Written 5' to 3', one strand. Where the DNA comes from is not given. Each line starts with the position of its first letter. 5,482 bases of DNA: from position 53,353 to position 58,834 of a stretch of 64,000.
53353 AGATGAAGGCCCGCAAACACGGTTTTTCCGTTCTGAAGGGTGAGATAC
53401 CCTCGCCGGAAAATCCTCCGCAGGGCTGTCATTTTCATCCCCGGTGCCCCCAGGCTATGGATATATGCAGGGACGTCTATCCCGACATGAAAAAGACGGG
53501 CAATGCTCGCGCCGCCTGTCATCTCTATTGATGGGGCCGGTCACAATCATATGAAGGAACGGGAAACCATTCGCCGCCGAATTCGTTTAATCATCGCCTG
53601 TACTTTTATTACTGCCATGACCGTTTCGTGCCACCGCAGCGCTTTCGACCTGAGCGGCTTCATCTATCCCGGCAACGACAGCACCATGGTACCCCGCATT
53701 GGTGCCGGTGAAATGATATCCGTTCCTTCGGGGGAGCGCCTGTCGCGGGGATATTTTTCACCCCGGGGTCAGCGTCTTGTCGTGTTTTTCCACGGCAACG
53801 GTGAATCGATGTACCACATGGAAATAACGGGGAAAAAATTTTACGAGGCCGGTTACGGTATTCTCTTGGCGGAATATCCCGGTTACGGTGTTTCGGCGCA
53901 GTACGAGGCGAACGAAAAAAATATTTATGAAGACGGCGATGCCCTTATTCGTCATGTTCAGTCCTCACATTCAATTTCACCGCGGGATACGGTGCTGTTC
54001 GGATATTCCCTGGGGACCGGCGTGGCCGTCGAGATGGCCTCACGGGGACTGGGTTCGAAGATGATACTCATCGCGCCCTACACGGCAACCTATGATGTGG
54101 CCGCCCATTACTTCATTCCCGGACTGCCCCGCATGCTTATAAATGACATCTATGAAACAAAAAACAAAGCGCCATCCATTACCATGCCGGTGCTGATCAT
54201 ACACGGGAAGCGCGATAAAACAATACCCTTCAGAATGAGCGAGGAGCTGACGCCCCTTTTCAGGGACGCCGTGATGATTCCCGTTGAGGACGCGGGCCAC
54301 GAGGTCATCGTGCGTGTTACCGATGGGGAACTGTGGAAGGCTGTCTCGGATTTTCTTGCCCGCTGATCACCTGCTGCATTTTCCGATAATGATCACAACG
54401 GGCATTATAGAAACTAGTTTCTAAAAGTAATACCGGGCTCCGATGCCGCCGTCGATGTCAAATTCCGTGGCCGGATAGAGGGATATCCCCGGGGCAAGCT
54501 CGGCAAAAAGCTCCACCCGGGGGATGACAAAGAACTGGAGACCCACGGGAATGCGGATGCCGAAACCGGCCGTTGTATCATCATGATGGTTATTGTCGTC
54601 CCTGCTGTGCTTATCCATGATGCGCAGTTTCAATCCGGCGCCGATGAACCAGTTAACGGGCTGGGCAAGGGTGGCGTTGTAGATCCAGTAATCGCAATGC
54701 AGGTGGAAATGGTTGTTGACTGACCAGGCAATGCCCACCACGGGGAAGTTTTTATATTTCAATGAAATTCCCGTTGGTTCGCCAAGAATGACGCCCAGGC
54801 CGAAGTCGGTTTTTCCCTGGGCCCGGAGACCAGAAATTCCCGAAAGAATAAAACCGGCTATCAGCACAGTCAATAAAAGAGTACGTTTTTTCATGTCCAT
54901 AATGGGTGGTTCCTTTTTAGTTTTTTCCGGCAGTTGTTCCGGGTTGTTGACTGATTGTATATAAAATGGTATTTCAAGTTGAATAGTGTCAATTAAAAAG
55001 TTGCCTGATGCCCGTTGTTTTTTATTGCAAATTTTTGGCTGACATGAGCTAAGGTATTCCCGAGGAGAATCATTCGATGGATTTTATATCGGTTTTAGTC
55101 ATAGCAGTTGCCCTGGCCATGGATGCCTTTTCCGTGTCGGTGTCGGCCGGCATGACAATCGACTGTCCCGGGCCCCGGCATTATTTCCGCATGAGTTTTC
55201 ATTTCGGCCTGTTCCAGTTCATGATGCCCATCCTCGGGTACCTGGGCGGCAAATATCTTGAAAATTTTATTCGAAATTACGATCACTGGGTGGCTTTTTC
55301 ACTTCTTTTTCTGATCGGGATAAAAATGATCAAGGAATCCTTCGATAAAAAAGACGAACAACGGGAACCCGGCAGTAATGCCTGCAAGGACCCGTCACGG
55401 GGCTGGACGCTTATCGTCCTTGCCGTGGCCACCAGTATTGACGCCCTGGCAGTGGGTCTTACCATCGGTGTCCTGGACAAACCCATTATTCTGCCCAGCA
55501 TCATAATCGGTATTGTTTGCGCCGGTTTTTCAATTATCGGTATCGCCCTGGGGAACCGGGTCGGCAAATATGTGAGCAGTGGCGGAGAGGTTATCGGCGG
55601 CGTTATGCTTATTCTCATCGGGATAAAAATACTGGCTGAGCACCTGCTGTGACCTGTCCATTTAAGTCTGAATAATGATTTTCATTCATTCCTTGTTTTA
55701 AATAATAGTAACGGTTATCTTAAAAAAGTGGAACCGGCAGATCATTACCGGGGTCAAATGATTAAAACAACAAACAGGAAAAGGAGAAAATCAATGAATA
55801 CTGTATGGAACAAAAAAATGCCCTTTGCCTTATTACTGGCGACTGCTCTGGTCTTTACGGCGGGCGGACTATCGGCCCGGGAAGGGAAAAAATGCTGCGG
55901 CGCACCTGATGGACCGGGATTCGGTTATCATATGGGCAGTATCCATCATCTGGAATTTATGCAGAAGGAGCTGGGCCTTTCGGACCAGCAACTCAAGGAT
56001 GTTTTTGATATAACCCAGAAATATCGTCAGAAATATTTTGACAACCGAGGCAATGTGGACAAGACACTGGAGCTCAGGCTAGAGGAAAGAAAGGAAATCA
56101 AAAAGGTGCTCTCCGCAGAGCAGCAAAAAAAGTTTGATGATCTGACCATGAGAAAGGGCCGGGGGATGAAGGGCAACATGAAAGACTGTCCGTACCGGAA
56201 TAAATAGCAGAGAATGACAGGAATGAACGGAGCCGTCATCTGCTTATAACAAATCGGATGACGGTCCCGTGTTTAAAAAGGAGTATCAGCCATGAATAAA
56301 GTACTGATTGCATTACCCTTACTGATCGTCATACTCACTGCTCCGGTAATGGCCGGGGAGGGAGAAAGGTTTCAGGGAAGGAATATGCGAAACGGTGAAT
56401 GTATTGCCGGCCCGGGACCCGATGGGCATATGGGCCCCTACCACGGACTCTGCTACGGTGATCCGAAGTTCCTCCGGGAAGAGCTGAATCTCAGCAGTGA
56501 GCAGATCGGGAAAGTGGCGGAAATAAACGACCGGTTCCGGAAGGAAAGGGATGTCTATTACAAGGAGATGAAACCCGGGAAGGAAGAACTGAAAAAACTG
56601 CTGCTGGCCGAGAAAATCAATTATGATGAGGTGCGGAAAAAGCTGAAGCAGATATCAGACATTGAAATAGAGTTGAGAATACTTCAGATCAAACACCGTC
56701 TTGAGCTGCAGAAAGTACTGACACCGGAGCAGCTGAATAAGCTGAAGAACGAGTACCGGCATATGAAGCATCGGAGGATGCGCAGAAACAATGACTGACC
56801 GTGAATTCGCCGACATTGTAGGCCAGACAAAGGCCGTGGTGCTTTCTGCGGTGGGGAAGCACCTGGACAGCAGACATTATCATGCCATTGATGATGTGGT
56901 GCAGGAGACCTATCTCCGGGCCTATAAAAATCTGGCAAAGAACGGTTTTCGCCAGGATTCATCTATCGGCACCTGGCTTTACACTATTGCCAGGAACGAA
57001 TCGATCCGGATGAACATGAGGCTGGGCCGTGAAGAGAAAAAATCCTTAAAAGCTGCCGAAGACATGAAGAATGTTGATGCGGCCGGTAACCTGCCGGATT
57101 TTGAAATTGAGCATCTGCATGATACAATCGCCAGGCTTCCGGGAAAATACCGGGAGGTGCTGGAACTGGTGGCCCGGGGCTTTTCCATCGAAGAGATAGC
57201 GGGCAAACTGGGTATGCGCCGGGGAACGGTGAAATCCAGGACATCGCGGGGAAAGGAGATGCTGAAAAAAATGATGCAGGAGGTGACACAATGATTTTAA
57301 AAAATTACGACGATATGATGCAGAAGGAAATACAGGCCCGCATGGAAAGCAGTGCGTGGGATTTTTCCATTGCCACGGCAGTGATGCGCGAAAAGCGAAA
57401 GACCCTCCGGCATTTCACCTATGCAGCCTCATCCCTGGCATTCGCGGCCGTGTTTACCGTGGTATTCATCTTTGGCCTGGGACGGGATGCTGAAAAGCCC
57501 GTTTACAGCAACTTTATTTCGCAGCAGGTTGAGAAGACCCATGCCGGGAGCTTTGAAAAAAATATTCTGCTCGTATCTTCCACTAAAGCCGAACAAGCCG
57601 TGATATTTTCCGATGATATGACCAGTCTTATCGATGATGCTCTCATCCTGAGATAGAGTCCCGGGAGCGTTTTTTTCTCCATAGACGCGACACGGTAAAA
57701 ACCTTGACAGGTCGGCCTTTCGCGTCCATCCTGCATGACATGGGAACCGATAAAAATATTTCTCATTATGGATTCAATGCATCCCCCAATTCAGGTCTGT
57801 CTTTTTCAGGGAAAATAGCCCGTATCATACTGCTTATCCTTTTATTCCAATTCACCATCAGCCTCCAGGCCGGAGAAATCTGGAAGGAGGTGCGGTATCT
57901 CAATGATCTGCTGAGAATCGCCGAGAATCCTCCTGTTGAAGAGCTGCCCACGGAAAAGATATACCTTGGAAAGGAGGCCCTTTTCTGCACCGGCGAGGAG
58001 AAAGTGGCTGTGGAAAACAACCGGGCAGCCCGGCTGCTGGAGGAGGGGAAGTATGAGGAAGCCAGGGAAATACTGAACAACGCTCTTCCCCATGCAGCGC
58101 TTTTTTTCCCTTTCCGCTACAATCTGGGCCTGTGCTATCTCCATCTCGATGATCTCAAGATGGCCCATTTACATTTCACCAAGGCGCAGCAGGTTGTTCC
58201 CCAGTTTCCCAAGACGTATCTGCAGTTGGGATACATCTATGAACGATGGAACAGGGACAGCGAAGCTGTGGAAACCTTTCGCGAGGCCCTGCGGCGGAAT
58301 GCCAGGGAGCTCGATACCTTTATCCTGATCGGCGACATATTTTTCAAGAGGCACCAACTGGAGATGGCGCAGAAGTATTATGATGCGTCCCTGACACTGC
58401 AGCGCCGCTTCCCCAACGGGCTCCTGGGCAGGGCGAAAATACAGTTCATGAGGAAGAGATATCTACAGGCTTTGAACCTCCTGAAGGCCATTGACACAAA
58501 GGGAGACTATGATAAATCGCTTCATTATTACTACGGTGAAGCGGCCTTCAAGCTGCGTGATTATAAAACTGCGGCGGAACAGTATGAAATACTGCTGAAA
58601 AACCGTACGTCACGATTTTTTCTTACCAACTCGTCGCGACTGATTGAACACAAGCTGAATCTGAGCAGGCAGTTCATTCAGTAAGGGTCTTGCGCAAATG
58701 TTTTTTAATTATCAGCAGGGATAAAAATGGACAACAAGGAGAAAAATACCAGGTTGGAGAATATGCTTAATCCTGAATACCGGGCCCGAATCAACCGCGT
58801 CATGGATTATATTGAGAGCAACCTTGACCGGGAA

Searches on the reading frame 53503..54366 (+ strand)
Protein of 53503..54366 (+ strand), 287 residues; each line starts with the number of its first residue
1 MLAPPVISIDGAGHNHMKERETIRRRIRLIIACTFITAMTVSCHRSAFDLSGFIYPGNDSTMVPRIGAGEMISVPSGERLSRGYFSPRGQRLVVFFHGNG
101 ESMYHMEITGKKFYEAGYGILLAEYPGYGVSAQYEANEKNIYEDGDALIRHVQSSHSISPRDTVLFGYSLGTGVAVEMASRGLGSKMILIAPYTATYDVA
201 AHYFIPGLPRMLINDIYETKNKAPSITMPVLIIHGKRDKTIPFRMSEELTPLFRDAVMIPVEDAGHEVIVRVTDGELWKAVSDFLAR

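Call 46: search_protein_families(library=pfam, proteins=[window:53503-54366:+], max_evalue=0.00001)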
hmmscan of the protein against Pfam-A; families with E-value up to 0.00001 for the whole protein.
window:53503-54366:+ (287 aa): 4 families
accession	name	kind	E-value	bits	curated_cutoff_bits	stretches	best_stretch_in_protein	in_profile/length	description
PF12146.15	Hydrolase_4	-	1.7e-15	57.4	27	1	90-195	4-112/239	Serine aminopeptidase, S33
PF00561.26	Abhydrolase_1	-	2.8e-10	40.7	25.8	0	92-211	2-123/245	alpha/beta hydrolase fold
PF12697.13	Abhydrolase_6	-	3e-09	38.3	26.3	1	93-198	1-94/217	Alpha/beta hydrolase family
PF02230.22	Abhydrolase_2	-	9.5e-07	29.3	23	0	221-258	148-187/217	Phospholipase/Carboxylesterase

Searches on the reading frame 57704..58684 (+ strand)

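Call 46: search_protein_families(library=pfam, proteins=[window:57704-58684:+], max_evalue=0.00001)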
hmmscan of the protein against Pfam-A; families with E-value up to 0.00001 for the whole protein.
window:57704-58684:+ (326 aa): 9 families
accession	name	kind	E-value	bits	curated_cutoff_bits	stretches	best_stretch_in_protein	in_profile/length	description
PF07719.23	TPR_2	-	8.9e-17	60.2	27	0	139-167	5-33/34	Tetratricopeptide repeat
PF00515.34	TPR_1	-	1.7e-16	59.7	27.8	0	139-167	5-33/34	Tetratricopeptide repeat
PF13181.12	TPR_8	-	2.6e-13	49.4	25.7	0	170-200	2-32/34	Tetratricopeptide repeat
PF13424.12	TPR_12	-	9.7e-12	45.4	30.1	0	103-162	5-72/77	Tetratricopeptide repeat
PF13432.12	TPR_16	-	6.4e-10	39.7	32.7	0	110-152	6-48/65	Tetratricopeptide repeat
PF14559.12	TPR_19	-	1.6e-08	35.2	25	0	111-152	1-42/68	Tetratricopeptide repeat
PF13428.12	TPR_14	-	1.2e-06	29.1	23.5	0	169-205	1-37/44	Tetratricopeptide repeat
PF13431.12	TPR_17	-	5.8e-06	26.6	24.4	0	135-155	13-33/34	Tetratricopeptide repeat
PF23914.1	TPR_CcmH_CycH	-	8.3e-06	26.2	42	0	193-299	40-149/158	Cytochrome c-type biogenesis protein H TPR domain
